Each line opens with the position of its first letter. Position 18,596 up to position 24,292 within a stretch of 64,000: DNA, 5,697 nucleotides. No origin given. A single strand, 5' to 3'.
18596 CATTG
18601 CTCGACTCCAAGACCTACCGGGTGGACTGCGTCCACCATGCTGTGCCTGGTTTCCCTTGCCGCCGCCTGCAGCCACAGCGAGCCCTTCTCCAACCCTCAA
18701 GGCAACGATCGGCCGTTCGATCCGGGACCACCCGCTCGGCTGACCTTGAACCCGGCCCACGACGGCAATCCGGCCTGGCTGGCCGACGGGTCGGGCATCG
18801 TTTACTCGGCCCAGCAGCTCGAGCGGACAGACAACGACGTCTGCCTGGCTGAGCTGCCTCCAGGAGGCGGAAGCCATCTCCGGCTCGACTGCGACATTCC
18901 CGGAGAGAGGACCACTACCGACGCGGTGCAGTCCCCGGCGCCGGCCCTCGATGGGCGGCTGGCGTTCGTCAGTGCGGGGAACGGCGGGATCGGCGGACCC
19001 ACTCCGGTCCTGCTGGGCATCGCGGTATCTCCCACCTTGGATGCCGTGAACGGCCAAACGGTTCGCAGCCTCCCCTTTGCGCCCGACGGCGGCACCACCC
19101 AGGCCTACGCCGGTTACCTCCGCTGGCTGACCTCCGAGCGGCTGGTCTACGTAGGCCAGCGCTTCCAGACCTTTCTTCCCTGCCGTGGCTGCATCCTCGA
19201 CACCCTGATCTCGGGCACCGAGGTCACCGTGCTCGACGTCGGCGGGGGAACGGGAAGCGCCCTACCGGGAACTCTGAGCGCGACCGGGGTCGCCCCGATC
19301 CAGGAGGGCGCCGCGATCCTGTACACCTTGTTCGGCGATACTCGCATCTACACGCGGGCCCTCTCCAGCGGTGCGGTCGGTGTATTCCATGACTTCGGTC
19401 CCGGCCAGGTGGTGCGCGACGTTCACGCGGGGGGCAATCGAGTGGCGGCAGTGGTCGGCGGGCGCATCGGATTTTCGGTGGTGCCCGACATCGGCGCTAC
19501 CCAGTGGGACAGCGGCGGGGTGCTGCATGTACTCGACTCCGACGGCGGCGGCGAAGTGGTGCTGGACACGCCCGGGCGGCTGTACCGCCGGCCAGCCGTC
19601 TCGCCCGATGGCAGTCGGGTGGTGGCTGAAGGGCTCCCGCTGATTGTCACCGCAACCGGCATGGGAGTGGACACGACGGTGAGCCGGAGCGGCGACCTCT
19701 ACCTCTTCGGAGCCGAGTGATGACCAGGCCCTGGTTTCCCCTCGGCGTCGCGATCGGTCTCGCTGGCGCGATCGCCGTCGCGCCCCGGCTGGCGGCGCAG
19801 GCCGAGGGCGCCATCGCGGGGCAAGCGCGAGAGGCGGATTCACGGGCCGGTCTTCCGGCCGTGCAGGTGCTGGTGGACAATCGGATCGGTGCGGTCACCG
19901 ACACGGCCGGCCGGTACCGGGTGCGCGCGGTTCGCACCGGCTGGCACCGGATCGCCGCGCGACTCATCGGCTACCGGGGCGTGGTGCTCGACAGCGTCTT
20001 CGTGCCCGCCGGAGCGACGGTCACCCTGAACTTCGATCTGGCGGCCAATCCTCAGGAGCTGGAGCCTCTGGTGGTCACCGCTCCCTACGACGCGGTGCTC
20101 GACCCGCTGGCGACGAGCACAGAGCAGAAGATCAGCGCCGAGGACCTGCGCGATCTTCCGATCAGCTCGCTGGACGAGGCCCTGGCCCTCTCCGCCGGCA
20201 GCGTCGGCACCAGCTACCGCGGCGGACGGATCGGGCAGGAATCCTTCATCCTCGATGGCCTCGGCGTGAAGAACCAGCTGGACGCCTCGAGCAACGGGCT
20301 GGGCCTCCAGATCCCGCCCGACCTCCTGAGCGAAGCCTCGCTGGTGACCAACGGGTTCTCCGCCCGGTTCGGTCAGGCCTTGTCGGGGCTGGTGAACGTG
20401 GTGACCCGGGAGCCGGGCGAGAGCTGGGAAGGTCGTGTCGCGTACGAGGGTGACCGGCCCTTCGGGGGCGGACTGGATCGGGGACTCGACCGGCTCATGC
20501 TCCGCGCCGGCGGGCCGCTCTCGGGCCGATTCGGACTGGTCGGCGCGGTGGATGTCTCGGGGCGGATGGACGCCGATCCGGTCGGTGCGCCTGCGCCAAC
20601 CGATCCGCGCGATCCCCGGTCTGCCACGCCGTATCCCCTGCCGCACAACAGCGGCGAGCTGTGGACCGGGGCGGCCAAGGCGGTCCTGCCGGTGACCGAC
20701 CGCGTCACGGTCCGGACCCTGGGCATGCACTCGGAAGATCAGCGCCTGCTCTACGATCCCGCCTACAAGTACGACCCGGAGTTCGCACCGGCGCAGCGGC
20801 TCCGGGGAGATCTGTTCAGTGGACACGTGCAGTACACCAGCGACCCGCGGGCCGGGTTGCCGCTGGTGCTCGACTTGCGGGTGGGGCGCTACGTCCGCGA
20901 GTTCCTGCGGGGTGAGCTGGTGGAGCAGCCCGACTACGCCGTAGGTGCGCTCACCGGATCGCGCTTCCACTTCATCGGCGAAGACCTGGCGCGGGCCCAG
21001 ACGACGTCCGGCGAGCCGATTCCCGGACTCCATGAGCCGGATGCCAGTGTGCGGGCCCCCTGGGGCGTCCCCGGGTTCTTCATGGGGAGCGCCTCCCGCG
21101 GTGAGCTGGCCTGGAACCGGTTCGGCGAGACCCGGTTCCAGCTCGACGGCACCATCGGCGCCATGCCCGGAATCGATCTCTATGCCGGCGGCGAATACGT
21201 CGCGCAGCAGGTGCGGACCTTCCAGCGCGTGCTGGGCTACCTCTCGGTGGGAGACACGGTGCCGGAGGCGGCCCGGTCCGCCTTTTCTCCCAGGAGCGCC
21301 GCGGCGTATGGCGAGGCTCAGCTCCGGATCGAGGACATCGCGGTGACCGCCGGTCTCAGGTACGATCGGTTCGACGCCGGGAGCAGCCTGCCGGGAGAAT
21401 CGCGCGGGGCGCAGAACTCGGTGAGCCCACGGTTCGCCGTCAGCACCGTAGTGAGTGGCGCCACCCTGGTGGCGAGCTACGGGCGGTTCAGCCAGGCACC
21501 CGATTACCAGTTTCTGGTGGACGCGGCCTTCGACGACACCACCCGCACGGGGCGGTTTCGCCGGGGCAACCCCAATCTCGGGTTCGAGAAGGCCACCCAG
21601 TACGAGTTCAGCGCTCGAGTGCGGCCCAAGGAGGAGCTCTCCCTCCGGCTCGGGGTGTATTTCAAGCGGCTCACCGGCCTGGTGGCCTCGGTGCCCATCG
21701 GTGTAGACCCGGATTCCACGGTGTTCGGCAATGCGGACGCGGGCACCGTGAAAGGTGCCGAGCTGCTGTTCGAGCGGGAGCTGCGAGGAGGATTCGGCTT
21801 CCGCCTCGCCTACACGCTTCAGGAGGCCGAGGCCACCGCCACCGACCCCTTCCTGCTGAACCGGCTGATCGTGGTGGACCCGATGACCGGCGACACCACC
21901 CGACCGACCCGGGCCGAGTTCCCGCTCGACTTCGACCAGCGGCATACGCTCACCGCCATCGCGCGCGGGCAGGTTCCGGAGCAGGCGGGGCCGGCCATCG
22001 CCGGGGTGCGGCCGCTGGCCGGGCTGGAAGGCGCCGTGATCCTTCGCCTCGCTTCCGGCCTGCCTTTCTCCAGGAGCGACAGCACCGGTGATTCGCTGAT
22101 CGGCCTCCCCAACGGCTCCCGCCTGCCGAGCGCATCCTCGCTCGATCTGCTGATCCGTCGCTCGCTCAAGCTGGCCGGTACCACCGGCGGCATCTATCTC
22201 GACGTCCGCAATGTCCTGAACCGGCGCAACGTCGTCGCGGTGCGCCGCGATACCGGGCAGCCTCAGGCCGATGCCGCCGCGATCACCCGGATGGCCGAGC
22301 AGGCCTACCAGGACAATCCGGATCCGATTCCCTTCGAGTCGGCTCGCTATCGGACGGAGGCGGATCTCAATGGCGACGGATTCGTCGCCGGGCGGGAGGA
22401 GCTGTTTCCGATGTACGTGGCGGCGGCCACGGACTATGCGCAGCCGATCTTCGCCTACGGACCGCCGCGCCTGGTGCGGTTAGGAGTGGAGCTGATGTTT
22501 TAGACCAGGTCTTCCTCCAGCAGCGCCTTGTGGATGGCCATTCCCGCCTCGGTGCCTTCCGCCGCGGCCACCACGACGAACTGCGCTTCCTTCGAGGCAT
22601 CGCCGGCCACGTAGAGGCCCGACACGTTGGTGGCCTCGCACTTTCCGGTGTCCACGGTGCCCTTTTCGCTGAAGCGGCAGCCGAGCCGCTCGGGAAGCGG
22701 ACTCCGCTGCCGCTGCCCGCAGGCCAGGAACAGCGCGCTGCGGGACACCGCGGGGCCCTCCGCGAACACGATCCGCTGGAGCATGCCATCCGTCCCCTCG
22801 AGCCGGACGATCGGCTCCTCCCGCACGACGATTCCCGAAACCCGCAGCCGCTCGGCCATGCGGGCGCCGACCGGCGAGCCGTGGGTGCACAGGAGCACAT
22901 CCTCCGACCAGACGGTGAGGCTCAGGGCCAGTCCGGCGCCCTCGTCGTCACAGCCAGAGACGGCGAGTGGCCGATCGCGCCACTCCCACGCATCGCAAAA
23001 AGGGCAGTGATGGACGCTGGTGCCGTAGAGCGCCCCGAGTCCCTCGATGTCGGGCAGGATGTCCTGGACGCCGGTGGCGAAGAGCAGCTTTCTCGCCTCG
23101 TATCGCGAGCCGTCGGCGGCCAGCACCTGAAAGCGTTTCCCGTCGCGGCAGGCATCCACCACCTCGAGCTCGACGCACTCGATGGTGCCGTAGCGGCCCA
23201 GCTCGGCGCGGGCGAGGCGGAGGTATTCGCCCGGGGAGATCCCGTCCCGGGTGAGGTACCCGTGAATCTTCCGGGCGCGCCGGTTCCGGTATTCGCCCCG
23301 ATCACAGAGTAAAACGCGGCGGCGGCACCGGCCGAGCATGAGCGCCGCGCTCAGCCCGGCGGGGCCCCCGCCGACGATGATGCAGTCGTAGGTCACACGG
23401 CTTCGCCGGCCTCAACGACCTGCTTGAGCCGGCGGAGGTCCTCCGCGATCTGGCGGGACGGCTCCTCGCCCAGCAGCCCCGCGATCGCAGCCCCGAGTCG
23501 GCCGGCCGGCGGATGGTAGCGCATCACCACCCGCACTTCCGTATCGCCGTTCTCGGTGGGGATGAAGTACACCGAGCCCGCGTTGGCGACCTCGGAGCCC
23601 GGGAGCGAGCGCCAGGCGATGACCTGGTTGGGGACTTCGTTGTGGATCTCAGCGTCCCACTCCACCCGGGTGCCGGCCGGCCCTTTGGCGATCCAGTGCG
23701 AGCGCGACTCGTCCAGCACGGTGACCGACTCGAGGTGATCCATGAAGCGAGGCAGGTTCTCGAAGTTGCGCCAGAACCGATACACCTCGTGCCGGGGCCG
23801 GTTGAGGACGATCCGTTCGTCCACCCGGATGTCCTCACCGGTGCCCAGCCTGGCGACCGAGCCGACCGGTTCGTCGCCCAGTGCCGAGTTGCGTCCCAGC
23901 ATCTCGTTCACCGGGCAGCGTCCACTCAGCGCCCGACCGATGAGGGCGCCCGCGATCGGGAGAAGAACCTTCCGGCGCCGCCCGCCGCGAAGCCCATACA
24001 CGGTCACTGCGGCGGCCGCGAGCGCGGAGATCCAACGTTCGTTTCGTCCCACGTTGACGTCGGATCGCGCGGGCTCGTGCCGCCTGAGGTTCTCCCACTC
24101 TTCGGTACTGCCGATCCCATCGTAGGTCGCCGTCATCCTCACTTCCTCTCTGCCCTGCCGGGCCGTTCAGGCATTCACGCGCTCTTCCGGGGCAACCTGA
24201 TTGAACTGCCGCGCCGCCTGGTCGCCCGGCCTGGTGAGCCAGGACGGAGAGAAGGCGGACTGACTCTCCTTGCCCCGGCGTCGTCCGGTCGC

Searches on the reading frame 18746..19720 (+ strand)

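Call 8: search_protein_families(library=pfam, proteins=[window:18746-19720:+], max_evalue=0.001)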
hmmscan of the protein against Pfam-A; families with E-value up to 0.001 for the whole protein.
window:18746-19720:+ (324 aa): 1 family
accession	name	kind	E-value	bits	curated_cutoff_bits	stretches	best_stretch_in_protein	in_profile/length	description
PF07676.18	PD40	-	6e-06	26.5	20.9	0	2-23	7-28/38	WD40-like Beta Propeller Repeat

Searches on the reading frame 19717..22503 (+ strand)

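Call 8: search_protein_families(library=pfam, proteins=[window:19717-22503:+], max_evalue=0.001)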
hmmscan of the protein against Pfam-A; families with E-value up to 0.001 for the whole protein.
window:19717-22503:+ (928 aa): 4 families
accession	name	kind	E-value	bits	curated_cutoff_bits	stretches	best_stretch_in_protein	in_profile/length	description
PF00593.30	TonB_dep_Rec_b-barrel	-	4.3e-25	89.9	27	1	466-720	115-354/436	TonB dependent receptor-like, beta-barrel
PF13620.12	CarboxypepD_reg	-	3.6e-10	40.5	32.3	1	33-108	2-81/82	Carboxypeptidase regulatory-like domain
PF14905.12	OMP_b-brl_3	-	6.2e-07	29.3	27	1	484-651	69-241/408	Outer membrane protein beta-barrel family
PF13715.12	CarbopepD_reg_2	-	3.1e-06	27.6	32.2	1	33-120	1-88/88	CarboxypepD_reg-like domain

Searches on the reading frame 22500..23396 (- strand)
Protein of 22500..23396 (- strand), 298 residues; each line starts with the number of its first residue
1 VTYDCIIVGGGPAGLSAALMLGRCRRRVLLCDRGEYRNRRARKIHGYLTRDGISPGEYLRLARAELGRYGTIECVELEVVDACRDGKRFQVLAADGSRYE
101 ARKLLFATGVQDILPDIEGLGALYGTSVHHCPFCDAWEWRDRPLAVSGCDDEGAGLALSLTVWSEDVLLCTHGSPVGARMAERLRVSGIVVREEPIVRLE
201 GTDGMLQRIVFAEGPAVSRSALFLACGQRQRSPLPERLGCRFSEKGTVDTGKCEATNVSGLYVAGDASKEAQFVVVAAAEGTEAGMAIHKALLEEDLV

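Call 8: search_protein_families(library=pfam, proteins=[window:22500-23396:-], max_evalue=0.001)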
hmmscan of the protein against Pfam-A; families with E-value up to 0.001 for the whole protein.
window:22500-23396:- (298 aa): 9 families
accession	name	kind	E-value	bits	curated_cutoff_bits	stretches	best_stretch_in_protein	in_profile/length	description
PF07992.20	Pyr_redox_2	-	2e-24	87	26.1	1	3-281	1-291/291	Pyridine nucleotide-disulphide oxidoreductase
PF13738.12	Pyr_redox_3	-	9.1e-08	32.1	30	0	6-36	1-32/305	Pyridine nucleotide-disulphide oxidoreductase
PF01266.30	DAO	-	1.1e-06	28.9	27.9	1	4-63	1-65/353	FAD dependent oxidoreductase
PF03486.20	HI0933_like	-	1e-05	25.5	50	1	4-37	2-35/244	HI0933-like protein Rossmann domain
PF13454.12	NAD_binding_9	-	3.2e-05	24.4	21.8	0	56-110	96-154/155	FAD-NAD(P)-binding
PF00890.30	FAD_binding_2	-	8.1e-05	22.4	20.4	1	4-36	1-33/414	FAD binding domain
PF01134.28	GIDA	-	0.00013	21.6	22.1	0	4-31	1-28/391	Glucose inhibited division protein A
PF12831.13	FAD_oxidored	-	0.00049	19.9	27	0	4-34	1-31/416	FAD dependent oxidoreductase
PF01494.25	FAD_binding_3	-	0.00057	19.7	22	0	3-42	2-43/349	FAD binding domain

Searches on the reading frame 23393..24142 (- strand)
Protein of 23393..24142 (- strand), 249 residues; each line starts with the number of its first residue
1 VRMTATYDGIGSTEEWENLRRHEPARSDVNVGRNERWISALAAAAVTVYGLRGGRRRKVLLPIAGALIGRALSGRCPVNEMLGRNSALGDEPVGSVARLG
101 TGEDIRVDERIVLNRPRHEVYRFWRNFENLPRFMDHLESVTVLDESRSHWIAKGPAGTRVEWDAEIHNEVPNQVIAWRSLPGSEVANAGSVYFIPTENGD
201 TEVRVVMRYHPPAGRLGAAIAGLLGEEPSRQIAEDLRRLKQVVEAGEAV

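Call 8: search_protein_families(library=pfam, proteins=[window:23393-24142:-], max_evalue=0.001)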
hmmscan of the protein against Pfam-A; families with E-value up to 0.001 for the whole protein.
window:23393-24142:- (249 aa): 3 families
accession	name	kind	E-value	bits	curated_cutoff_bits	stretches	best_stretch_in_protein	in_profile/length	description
PF03364.25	Polyketide_cyc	-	8.1e-21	75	23.4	1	114-237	2-126/126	Polyketide cyclase / dehydrase and lipid transport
PF10604.15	Polyketide_cyc2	-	1.5e-07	32.2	27.4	1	105-244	2-142/142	Polyketide cyclase / dehydrase and lipid transport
PF11127.14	YgaP-like_TM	-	1.6e-06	28.6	25.3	1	29-86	3-62/66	Inner membrane protein YgaP-like, transmembrane domain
